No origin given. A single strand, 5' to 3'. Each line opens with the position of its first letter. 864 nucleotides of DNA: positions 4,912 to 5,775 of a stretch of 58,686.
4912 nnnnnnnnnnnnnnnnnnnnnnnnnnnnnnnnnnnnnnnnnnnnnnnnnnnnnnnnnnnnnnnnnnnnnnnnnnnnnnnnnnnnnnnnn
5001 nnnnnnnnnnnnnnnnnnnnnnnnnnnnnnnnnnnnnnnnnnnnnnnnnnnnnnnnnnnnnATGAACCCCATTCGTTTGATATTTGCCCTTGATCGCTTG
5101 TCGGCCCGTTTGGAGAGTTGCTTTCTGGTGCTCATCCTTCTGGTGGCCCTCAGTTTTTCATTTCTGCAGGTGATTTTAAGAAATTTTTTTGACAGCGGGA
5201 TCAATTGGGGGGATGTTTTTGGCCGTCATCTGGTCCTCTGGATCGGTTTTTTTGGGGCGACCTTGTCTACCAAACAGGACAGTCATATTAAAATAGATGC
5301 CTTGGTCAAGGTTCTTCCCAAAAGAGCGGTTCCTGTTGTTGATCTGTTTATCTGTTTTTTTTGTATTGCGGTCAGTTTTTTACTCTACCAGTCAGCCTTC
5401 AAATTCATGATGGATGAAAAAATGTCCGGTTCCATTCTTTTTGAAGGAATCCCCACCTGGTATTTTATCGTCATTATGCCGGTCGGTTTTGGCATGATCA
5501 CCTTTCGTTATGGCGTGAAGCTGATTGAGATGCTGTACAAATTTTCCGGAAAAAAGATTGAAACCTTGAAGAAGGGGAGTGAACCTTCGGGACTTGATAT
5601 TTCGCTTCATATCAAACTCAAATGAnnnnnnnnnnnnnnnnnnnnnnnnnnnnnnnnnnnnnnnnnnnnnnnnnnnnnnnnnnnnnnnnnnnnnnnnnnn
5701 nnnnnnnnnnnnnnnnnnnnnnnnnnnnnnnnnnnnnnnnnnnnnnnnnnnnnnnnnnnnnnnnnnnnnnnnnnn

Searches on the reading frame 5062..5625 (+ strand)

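Call 44: search_protein_families(library=pfam, proteins=[window:5062-5625:+], max_evalue=0.00001)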
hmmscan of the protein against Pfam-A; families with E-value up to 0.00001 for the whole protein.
window:5062-5625:+ (187 aa): 1 family
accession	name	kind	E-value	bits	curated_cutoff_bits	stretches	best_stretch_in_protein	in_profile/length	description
PF04290.18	DctQ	-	2.4e-26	92.6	28.3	1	34-157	6-129/132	Tripartite ATP-independent periplasmic transporters, DctQ component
